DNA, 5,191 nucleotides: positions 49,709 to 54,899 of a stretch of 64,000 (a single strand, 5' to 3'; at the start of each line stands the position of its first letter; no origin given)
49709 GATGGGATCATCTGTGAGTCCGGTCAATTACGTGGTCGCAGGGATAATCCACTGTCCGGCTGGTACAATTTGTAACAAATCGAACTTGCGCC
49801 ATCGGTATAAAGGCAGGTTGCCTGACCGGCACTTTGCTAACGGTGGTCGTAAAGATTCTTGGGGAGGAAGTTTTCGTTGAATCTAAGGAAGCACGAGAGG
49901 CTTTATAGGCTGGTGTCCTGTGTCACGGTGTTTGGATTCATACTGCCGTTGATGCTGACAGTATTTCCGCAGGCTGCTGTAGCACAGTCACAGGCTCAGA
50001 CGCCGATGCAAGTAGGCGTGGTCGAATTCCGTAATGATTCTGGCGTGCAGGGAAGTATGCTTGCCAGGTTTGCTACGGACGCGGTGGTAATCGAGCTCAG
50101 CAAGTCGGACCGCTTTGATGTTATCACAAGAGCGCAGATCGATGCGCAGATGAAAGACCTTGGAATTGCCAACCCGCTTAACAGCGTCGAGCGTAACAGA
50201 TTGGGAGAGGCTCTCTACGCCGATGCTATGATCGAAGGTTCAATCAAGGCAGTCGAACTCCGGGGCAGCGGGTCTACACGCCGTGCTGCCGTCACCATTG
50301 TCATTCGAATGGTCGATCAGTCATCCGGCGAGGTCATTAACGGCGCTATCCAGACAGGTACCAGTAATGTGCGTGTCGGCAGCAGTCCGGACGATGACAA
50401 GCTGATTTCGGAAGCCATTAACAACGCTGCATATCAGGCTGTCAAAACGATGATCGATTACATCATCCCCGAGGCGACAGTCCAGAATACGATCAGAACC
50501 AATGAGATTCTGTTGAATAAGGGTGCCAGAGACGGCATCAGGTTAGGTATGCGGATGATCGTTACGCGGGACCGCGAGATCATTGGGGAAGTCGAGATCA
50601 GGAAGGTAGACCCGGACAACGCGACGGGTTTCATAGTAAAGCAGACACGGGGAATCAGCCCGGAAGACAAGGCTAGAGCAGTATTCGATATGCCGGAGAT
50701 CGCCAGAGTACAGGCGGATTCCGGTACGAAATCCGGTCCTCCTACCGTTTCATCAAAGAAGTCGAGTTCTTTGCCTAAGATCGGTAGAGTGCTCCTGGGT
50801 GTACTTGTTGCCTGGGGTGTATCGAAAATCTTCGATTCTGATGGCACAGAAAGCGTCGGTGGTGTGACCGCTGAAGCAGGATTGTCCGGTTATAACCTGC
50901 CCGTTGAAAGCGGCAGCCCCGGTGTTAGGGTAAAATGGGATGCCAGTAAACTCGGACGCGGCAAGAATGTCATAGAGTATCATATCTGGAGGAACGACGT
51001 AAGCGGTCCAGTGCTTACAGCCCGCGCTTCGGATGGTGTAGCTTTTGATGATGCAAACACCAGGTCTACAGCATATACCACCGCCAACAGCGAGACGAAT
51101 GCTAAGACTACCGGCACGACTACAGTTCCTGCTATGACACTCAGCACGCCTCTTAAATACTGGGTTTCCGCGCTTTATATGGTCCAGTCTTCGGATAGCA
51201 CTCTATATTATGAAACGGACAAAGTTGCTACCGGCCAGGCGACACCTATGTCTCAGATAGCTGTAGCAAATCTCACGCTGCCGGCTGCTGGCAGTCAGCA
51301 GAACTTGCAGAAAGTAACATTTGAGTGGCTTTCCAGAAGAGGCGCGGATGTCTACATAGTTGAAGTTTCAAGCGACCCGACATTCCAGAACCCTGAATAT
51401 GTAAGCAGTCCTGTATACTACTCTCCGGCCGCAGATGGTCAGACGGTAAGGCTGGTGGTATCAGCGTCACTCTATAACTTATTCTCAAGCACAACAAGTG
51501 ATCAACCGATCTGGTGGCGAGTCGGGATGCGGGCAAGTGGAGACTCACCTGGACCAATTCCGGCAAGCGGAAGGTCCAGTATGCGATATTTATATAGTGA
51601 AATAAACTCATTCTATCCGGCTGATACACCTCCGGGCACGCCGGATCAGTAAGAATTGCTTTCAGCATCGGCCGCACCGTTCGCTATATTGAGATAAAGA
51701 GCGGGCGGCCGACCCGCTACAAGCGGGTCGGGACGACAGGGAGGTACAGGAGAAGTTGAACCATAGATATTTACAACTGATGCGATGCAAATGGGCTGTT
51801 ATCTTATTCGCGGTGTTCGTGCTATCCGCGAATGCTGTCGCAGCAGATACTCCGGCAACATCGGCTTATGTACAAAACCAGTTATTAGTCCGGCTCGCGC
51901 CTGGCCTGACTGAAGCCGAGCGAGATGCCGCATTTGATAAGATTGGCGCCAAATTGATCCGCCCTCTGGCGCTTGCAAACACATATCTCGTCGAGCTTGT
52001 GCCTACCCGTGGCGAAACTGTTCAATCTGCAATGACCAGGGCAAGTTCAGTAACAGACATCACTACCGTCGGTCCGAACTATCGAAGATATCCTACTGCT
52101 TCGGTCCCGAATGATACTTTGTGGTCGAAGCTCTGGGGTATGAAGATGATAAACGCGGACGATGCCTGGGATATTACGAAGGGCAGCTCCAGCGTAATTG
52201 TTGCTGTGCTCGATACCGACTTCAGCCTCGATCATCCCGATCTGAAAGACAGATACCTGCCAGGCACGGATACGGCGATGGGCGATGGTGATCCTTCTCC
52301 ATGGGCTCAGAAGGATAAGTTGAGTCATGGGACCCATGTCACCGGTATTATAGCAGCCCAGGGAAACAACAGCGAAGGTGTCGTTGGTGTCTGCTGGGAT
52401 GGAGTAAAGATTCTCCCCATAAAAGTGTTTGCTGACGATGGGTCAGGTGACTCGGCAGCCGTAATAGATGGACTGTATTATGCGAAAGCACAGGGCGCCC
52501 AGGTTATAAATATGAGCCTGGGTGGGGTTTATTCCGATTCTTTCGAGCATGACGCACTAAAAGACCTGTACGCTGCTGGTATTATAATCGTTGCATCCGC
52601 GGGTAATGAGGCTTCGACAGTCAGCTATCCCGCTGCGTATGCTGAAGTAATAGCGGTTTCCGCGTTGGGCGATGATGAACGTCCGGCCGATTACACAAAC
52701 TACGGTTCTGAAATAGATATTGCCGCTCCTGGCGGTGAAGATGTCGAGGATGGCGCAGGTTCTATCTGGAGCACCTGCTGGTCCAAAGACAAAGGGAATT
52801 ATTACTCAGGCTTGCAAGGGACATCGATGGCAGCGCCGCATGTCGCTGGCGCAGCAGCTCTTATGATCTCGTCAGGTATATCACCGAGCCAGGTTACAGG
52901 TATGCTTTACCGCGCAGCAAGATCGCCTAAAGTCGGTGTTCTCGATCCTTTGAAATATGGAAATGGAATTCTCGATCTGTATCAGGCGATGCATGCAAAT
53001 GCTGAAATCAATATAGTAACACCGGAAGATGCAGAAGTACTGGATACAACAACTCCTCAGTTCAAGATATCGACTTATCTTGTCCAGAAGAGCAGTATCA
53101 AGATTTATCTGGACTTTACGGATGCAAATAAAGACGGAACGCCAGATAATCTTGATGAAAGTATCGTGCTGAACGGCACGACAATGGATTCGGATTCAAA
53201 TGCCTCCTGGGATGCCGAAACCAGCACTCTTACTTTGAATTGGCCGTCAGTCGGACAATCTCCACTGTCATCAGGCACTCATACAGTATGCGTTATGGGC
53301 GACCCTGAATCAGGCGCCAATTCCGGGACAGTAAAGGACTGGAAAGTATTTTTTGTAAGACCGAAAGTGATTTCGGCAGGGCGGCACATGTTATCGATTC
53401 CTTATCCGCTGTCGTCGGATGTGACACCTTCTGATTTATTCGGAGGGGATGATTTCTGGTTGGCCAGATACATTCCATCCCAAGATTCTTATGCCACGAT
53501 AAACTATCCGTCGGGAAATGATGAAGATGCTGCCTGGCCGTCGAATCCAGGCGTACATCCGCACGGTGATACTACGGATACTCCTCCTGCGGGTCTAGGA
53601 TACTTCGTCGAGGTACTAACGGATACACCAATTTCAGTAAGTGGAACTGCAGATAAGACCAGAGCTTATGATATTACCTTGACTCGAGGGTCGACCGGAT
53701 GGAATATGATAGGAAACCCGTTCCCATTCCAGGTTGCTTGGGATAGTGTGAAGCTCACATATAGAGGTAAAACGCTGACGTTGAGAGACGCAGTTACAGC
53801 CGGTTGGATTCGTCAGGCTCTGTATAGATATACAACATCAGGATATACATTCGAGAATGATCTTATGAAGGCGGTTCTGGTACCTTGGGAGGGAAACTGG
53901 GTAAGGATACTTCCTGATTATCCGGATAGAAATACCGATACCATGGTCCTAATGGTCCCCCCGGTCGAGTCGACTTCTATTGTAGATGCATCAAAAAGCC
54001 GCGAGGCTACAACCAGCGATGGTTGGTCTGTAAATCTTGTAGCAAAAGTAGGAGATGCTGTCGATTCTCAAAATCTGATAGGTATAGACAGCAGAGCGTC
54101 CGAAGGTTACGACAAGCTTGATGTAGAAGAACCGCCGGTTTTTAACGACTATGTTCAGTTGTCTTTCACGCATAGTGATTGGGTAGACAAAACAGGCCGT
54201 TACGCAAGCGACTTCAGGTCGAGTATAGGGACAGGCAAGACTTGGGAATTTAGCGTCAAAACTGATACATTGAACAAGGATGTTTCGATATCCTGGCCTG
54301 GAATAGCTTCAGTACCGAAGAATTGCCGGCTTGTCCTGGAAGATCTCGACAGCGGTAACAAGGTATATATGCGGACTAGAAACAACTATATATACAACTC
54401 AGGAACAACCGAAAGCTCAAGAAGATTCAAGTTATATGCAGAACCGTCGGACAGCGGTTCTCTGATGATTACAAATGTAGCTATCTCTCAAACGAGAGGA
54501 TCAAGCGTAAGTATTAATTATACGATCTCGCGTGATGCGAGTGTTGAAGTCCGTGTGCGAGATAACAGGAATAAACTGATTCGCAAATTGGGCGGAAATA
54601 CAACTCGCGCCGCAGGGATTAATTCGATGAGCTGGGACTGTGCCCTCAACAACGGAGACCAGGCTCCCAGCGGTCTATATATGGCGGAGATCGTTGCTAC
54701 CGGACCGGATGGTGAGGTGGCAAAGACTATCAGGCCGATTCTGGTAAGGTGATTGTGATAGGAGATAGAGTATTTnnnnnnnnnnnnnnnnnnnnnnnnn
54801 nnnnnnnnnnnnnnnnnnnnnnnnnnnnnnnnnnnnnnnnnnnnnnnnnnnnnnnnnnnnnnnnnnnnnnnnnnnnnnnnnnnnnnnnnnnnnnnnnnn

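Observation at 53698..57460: S8 protease and the 903-aa protein share a ~350-aa C-terminal module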

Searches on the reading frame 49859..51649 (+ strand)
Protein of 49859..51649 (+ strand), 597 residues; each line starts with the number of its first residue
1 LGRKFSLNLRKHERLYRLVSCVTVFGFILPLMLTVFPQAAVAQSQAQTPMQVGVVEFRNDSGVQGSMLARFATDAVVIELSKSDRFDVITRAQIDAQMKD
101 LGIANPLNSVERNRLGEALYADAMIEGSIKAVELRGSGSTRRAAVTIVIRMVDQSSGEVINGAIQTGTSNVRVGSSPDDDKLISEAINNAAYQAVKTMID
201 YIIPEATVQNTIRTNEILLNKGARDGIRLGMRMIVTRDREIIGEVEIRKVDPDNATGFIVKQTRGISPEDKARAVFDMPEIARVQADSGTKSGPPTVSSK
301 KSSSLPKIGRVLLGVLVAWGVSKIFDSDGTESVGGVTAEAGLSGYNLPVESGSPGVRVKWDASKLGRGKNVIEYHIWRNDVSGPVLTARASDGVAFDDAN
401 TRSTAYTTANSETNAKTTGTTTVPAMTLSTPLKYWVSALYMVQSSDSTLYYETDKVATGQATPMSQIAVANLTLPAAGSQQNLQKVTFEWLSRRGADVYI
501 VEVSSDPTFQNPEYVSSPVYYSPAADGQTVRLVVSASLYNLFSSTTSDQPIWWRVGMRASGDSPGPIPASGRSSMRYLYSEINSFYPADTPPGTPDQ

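Call 4: search_protein_families(library=pfam, proteins=[window:49859-51649:+], max_evalue=0.1)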
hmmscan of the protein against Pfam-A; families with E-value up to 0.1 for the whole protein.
window:49859-51649:+ (597 aa): 4 families
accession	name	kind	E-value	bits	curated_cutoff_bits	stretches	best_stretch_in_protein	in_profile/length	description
PF03783.19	CsgG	-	2.8e-07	30.5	20.8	1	43-172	3-158/210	Curli production assembly/transport component CsgG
PF13036.11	LpoB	-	0.00025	21.4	22.3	1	52-160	32-140/147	Peptidoglycan-synthase activator LpoB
PF05643.16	GNA1162-like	-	0.032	14.2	25.9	1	86-229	45-182/185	Putative lipoprotein GNA1162-like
PF04085.20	MreC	-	0.037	14.2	28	1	214-246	10-40/147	Rod shape-determining protein MreC, barrel core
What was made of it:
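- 49859..51652 (+): CsgG/LpoB-fold protein (597 aa), first gene of the cluster. It has an N-terminal signal sequence, an LpoB/CsgG-like domain (aa 43-172), a small barrel-like domain, a conserved hydrophobic helix (~aa 305-325) and a beta-rich C-terminal part. Pfam CsgG scores 30.5 bits against a cut-off of 20.8; LpoB scores E=2.5e-4 (call 4).
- On CsgG curli-type outer-membrane secretion channel, for the upstream 597-aa neighbour: The LpoB model also matches (call 4).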

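Call 9: search_protein_families(library=ncbifam, proteins=[window:49859-51649:+], max_evalue=0.1)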
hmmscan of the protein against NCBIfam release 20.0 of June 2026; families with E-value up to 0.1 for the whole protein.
window:49859-51649:+ (597 aa): 1 family
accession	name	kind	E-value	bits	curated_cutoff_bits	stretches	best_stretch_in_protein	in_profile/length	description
TIGR02722.1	lp_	equivalog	4.2e-05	23.6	110.55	1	65-160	83-180/189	penicillin-binding protein activator LpoB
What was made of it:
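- No CBM family matches at E<=0.1 (calls 4, 9).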

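Call 59: search_solved_structures(query=window:49859-51649:+, max_evalue=1)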
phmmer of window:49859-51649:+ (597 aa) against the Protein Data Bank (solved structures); distinct sequences matched with E-value up to 1: 0.

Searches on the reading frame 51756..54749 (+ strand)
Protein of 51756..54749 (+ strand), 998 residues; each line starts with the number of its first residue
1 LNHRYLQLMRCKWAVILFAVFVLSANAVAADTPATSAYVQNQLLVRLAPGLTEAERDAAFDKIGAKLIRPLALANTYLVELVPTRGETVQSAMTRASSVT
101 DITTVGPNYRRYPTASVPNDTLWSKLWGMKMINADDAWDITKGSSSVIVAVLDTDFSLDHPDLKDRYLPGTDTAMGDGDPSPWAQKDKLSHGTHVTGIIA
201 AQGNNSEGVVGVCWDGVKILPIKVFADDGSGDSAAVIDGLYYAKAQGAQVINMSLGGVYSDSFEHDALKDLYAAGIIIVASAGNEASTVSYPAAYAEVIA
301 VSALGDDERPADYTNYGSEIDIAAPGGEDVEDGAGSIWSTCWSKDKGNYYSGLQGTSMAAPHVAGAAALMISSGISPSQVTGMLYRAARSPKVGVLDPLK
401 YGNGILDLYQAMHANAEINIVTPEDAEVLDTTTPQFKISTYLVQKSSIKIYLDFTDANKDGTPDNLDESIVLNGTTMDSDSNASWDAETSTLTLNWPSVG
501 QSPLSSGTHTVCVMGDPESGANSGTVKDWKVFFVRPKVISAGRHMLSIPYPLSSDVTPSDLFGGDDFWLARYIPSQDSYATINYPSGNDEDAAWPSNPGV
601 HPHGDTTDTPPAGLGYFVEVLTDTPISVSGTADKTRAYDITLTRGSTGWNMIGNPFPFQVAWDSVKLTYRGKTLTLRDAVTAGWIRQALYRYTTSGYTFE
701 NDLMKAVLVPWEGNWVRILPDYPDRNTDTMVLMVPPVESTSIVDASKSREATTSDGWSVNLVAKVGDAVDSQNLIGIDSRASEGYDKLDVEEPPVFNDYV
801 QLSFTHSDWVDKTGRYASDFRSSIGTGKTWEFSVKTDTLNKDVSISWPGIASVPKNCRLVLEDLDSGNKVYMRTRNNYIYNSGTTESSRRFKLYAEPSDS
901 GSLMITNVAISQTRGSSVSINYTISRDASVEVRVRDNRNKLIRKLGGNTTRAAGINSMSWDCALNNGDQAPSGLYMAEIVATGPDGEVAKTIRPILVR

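Call 4: search_protein_families(library=pfam, proteins=[window:51756-54749:+], max_evalue=0.1)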
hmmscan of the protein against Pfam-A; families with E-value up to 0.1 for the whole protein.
window:51756-54749:+ (998 aa): 3 families
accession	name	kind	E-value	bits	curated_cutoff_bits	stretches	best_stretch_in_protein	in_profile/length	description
PF00082.27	Peptidase_S8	-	3.1e-55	188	21.8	1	145-390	2-275/288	Subtilase family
PF13860.13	FlgD_ig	-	1.5e-08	35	27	1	910-983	4-77/79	FlgD Ig-like domain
PF22148.1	Fervidolysin_NPro-like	-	1.2e-05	26.1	21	1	26-108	3-81/81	Fervidolysin N-terminal prodomain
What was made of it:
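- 51756..54752 (+): S8 (subtilisin-type) protease, 998 aa. Order of parts: signal peptide, fervidolysin-like N-propeptide, catalytic domain, an Ig-like spacer, then the C-terminal cassette. Pfam Peptidase_S8 scores 188 bits (aa 145-390) and Fervidolysin_NPro-like 26.1 bits (call 4).
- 54453..54749 (+): Terminal Ig-like domain of the protease cassette (aa 900-998), FlgD_ig type, ending ...IRPILVR. Pfam FlgD_ig scores 35 bits against a cut-off of 27 (call 4).
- On Subtilase (peptidase S8), for the 998-aa protein: 188 bits against a cut-off of 21.8, aa 145-390 (call 4).
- The last domain matches FlgD_ig above the Pfam cut-off (call 4).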

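Call 9: search_protein_families(library=ncbifam, proteins=[window:51756-54749:+], max_evalue=0.1)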
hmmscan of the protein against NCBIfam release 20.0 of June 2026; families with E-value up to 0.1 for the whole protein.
window:51756-54749:+ (998 aa): 9 families
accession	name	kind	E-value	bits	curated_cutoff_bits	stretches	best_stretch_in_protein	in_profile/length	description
TIGR03921.1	T7SS_mycosin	equivalog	4.1e-48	164.3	278.75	1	133-426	2-294/353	type VII secretion-associated serine protease mycosin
NF033595.1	denti_PrtP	equivalog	2e-33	115.9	300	2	250-420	341-510/606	dentilisin complex serine proteinase subunit PrtP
NF049966.1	QH_SP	equivalog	2.3e-21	76.2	165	1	149-388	2-211/219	subtilisin-like serine protease QhpE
TIGR03895.1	protease_PatA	subfamily_domain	7.6e-14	51.4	421.05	1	191-374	1-180/606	PatA/PatG family cyanobactin maturation protease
NF040809.1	germ_prot_CspBA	exception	1.6e-09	36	1250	2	185-290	718-829/1099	bifunctional germination protease/germinant receptor pseudoprotease CspBA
NF040553.1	SGO_0316_fam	subfamily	5e-07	27.7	1400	2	186-287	355-466/1486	SGO_0316/SGO_0317 family LPXTG-anchored serine peptidase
NF051851.1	AtpSerPepEprS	equivalog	5.4e-07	28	1700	1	123-216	45-142/988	autotransporter serine peptidase EprS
NF009452.0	PRK12812.1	equivalog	1.4e-05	24.4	258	1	926-991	150-216/289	flagellar basal body rod modification protein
NF005176.1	PRK06655.1-1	equivalog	2.9e-05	24.1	230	1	925-985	94-153/197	flagellar hook assembly protein FlgD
